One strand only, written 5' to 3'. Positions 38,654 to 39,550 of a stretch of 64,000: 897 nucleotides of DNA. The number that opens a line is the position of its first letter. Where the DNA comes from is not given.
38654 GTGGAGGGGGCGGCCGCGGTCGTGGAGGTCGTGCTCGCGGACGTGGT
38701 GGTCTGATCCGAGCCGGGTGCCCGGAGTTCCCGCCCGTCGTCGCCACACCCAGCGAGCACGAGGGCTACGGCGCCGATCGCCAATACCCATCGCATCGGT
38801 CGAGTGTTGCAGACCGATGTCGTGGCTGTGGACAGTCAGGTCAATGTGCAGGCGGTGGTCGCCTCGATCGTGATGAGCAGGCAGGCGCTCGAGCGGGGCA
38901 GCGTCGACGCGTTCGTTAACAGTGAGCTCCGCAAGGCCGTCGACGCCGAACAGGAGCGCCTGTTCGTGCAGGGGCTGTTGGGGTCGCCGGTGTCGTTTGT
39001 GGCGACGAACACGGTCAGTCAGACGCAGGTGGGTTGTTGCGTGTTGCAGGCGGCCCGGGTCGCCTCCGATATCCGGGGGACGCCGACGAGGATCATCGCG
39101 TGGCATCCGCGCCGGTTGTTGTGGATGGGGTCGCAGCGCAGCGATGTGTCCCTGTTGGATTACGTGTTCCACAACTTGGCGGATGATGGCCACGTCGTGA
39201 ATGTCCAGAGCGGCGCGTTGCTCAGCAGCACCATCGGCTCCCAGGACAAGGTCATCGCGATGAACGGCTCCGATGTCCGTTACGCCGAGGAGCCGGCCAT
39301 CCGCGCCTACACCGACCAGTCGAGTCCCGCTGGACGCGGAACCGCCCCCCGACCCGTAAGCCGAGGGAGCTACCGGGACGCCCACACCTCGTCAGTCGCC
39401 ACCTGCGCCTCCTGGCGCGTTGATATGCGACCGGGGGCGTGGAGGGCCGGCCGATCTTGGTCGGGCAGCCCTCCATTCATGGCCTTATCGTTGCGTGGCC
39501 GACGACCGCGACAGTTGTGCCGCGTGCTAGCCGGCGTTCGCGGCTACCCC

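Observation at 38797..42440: Compositionally distinct ~3.6-kb island of orphan genes, bounded by an imperfect direct repeat and opening with a headless HK97-type capsid gene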

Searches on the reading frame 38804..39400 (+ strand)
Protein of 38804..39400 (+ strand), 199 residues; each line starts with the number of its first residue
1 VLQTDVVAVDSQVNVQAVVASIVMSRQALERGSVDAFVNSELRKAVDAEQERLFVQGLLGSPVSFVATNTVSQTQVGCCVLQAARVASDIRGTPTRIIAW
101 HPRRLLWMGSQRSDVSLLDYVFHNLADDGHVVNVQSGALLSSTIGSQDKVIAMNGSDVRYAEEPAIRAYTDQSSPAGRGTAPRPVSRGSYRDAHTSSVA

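Call 8: search_dna_similar(query=window:38804-39400:+, collection=phages, mode=protein, max_evalue=10, max_rows=20)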
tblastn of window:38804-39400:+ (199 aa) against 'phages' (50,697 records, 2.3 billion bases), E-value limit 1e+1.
Records with a match: 7; places in all: 7; records where one place covers at least 80% of the query: 0.
Best place of each record, by identity: <60% 7.
By first word of the organism name: Mycobacterium 3; Rhodococcus 2; Bacteriophage 1; Enterobacter 1.
By host as written in the record: Mycobacterium smegmatis mc2 155 3; Rhodococcus equi 2; - 1; Enterobacter kobei AG07E 1.
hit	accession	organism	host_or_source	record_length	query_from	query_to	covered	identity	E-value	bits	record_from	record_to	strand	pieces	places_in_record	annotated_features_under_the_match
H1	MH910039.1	Mycobacterium phage Oscar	Mycobacterium smegmatis mc2 155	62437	130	197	34%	36.5%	2e+0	35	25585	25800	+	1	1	29: lysin A | 30: lysin B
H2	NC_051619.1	Mycobacterium phage KiSi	Mycobacterium smegmatis mc2 155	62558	130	197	34%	36.5%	6e+0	34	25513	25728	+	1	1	29: endolysin | 30: DNA helicase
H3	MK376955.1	Mycobacterium phage KiSi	Mycobacterium smegmatis mc2 155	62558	130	197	34%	36.5%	6e+0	34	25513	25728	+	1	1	29: lysin A | 30: lysin B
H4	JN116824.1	Rhodococcus phage REQ3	Rhodococcus equi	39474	102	178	39%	29.9%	7e+0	33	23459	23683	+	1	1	hypothetical protein (x2)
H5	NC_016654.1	Rhodococcus phage REQ3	Rhodococcus equi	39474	102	178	39%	29.9%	7e+0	33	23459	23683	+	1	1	head-tail adaptor | hypothetical protein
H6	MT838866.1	Bacteriophage sp.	human fecal samples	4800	51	90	20%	45.0%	4e+0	34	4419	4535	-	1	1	record has no annotation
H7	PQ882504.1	Enterobacter phage FENT2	Enterobacter kobei AG07E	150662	91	136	23%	33.3%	2e+0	35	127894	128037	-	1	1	hypothetical protein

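Call 14: find_homologous_proteins(query=window:38804-39400:+, max_evalue=0.001)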
Query window:38804-39400:+ (199 aa): 1 proteins with E <= 0.001 among 450 candidates.
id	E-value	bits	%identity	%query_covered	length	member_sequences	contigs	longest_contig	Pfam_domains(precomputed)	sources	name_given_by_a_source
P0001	7.6e-44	167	72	55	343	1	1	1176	-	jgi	jgi:hypothetical protein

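Call 18: find_related_loci(query=P0001, collection=viral_contigs, flank=10000)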
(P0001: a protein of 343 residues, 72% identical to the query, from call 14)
Query P0001 (343 aa) in viral_contigs; peptide patterns used: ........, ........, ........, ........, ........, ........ (x = any residue, [..] = any of these).
40 stretches matched a pattern, but none encodes a relative of the query by tblastn (E <= 1e-3).

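Call 27: search_protein_families(library=phrogs, max_evalue=10, proteins=[P0001, window:38804-39340:+])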
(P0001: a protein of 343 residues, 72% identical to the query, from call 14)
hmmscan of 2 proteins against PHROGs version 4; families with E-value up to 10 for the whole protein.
P0001 (343 aa): 2 families
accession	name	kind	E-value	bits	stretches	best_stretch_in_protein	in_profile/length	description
phrog_2263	-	head and packaging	0.03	14.2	1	115-205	262-342/551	major head protein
phrog_14667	-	unknown function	0.22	10.3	1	125-207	630-714/875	-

window:38804-39340:+ (179 aa): 1 family
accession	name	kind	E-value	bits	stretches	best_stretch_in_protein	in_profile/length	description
phrog_2263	-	head and packaging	0.027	14.3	1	5-173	337-505/551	major head protein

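Call 28: search_protein_families(library=pfam, max_evalue=10, proteins=[P0001, window:38804-39340:+])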
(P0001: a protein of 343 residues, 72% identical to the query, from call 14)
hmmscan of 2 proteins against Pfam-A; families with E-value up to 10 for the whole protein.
P0001 (343 aa): 0 families

window:38804-39340:+ (179 aa): 0 families

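Call 29: search_solved_structures(query=window:38804-39340:+, max_evalue=10, show_alignments=2)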
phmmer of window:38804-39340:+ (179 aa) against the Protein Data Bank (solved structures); distinct sequences matched with E-value up to 10: 5.
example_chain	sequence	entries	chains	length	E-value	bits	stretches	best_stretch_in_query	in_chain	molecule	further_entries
7d0v_A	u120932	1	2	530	0.12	15.4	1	81-176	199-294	Snake venom 5'-nucleotidase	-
5h7w_A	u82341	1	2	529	0.14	15.1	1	81-173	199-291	venom 5'-nucleotidase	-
3e5b_A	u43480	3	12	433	0.64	13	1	67-121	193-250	isocitrate lyase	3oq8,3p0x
7rbx_A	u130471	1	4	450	0.69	12.8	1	67-121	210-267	Isocitrase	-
3eol_A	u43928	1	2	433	1.3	12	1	80-122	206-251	isocitrate lyase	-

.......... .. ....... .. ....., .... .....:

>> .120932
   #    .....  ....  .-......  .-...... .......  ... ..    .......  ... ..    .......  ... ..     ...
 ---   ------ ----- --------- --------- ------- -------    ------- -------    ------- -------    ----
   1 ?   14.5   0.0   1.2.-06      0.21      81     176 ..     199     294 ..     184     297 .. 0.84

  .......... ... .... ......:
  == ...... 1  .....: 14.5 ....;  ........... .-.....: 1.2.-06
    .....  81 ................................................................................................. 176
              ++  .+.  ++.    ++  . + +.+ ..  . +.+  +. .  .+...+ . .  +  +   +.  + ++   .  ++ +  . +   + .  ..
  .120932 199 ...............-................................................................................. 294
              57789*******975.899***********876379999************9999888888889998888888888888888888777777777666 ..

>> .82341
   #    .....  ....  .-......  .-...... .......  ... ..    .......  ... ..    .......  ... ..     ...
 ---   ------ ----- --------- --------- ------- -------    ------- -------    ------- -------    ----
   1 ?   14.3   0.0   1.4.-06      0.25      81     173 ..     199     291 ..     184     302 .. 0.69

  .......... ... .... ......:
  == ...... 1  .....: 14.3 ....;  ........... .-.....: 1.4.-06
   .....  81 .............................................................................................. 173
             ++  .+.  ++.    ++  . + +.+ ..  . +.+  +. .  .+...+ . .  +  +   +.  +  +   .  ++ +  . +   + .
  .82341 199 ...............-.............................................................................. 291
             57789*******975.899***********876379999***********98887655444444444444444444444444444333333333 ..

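Call 33: search_protein_representatives(protein=window:38804-39340:+)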
Query: 179 residues. Proteins with E-value up to 0.001 (for the whole library): 9; up to 1e-10: 9; up to 1e-30: 4. The best 9 are listed.
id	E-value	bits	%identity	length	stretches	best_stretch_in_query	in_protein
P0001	2.1e-44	167.3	71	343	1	66-177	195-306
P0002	3.9e-39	150.2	53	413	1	4-165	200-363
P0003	7.2e-36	139.6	51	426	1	4-178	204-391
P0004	1.0e-34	135.9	48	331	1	5-169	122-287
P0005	1.3e-30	122.5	52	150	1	7-138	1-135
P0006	2.0e-16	76.4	45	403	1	5-168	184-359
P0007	6.0e-12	61.8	36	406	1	15-174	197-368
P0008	3.4e-11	59.4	35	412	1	5-165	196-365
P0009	4.3e-11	59.0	37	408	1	7-167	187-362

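Call 35: search_protein_families(library=pfam, max_evalue=1, proteins=[P0002, P0003, P0006, P0007, P0008, P0009, P0004])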
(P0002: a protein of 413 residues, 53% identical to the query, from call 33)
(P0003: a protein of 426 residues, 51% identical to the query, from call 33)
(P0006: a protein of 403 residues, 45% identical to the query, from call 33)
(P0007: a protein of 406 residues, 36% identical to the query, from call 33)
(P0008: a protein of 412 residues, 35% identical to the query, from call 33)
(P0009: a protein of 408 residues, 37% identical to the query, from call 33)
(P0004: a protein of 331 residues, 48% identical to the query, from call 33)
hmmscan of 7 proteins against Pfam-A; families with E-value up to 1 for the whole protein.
P0002 (413 aa): 0 families

P0003 (426 aa): 1 family
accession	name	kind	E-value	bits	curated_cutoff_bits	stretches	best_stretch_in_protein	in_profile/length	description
PF05065.19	Phage_capsid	-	7.4e-09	35.8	24.2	1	176-287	35-146/280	Phage capsid family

P0006 (403 aa): 1 family
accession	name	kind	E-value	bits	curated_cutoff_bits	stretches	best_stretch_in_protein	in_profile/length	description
PF05065.19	Phage_capsid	-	2.2e-09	37.6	24.2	1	155-262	34-139/280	Phage capsid family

P0007 (406 aa): 1 family
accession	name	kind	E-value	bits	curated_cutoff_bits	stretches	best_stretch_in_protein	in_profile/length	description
PF05065.19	Phage_capsid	-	2.9e-09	37.1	24.2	1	155-287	31-165/280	Phage capsid family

P0008 (412 aa): 1 family
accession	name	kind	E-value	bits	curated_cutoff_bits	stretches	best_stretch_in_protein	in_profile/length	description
PF05065.19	Phage_capsid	-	3.9e-09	36.8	24.2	1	166-310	35-178/280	Phage capsid family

P0009 (408 aa): 2 families
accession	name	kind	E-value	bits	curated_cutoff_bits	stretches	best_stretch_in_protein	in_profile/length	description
PF05065.19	Phage_capsid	-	3.3e-10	40.3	24.2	1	165-271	42-147/280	Phage capsid family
PF16867.11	DMSP_lyase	-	0.14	12.4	27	1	19-95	15-92/162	Dimethlysulfonioproprionate lyase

P0004 (331 aa): 1 family
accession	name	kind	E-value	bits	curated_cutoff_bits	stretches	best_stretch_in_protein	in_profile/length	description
PF05065.19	Phage_capsid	-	5.9e-10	39.4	24.2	1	94-318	36-277/280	Phage capsid family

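Call 38: find_encoding_contigs(protein=P0003, flank=10000, max_places=4)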
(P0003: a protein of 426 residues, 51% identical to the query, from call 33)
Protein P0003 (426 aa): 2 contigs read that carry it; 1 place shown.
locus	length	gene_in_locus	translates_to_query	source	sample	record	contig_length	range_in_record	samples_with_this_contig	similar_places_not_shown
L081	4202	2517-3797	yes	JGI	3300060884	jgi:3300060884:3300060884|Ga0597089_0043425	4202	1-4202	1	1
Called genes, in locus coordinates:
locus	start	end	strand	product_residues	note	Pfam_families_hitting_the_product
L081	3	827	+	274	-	?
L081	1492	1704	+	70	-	-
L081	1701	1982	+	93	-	-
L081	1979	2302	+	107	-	-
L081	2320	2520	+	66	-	-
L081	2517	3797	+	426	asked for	PF05065:Phage_capsid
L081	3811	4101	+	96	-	-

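Call 39: find_encoding_contigs(protein=P0002, flank=10000, max_places=4)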
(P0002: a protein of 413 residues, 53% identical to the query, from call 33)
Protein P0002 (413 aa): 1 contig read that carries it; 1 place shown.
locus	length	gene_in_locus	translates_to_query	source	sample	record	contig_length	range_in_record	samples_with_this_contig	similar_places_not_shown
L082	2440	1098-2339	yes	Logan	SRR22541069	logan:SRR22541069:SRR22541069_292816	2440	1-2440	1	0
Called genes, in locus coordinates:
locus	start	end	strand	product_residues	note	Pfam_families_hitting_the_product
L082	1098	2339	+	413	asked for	-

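Call 40: find_encoding_contigs(protein=P0006, flank=10000, max_places=4)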
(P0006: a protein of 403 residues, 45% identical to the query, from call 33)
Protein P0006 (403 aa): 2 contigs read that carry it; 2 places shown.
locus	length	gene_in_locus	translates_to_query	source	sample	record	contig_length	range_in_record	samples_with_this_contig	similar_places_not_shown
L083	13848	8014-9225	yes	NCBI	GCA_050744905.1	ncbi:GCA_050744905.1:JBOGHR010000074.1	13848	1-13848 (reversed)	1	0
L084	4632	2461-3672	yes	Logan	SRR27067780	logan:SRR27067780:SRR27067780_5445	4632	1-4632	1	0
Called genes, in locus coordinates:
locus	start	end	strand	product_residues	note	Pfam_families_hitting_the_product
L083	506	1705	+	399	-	PF00589:Phage_integrase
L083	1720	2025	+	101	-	-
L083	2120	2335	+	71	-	PF12728:HTH_17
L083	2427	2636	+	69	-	-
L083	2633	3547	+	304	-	-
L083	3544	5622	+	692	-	PF12965:DUF3854, PF12307:DUF3631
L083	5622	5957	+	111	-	-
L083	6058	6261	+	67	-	-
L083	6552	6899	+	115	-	-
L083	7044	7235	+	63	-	-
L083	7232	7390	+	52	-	-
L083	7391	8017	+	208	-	PF04586:Peptidase_S78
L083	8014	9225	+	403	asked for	PF05065:Phage_capsid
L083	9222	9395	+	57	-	-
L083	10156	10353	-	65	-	PF04149:DUF397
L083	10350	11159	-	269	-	PF01381:HTH_3, PF13560:HTH_31, PF19054:DUF5753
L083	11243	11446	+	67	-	-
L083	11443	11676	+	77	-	-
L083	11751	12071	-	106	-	-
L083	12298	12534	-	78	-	-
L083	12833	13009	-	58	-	-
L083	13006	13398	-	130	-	-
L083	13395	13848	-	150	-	?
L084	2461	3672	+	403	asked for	PF05065:Phage_capsid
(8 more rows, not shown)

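Call 41: find_encoding_contigs(protein=P0009, flank=10000, max_places=4)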
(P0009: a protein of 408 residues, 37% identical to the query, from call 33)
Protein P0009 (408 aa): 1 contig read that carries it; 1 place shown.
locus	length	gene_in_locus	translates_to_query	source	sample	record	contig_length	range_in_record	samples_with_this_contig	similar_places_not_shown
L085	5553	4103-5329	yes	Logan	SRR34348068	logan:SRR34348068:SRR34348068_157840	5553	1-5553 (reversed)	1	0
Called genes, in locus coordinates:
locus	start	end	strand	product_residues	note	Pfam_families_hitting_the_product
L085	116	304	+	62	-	-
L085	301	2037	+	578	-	PF13148:DUF3987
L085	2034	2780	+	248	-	-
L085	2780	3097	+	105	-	-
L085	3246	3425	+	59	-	-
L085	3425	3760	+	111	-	-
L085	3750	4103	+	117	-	-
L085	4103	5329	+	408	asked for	PF05065:Phage_capsid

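Call 42: find_encoding_contigs(protein=P0004, flank=10000, max_places=4)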
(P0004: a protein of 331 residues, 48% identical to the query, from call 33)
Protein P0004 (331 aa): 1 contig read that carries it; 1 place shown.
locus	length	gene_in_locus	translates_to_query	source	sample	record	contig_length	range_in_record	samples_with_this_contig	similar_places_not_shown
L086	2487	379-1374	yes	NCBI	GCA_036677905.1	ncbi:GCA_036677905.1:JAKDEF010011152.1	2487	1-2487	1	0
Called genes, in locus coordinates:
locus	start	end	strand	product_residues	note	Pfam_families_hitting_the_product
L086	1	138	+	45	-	?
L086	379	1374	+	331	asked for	PF05065:Phage_capsid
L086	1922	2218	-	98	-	-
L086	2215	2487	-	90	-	?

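Call 66: search_protein_families(library=phrogs, max_evalue=0.001, proteins=[L083:1720-2025:+, L083:2427-2636:+, L083:2633-3547:+, L083:3544-5622:+, L083:5622-5957:+, L083:6058-6261:+, L083:6552-6899:+, L083:7044-7235:+, L083:7391-8017:+, L083:9222-9395:+])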
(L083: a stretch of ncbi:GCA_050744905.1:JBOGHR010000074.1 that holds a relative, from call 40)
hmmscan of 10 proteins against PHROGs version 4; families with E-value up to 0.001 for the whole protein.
L083:1720-2025:+ (101 aa): 0 families

L083:2427-2636:+ (69 aa): 0 families

L083:2633-3547:+ (304 aa): 1 family
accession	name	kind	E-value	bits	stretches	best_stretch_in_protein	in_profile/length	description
phrog_6247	-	DNA, RNA and nucleotide metabolism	7.6e-47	161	1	22-287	32-289/303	DNA topoisomerase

L083:3544-5622:+ (692 aa): 0 families

L083:5622-5957:+ (111 aa): 0 families

L083:6058-6261:+ (67 aa): 0 families

L083:6552-6899:+ (115 aa): 0 families

L083:7044-7235:+ (63 aa): 0 families

L083:7391-8017:+ (208 aa): 4 families
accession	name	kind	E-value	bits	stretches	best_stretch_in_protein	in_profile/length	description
phrog_80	-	head and packaging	1.8e-26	94.5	1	12-161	234-383/607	head maturation protease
phrog_7053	-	head and packaging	6.1e-21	76.4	1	4-164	27-197/390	head maturation protease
phrog_9644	-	head and packaging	9.3e-12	45.9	1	10-155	159-305/341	head maturation protease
phrog_3244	-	head and packaging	8.8e-05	23.3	1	13-122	32-139/326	head maturation protease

L083:9222-9395:+ (57 aa): 0 families
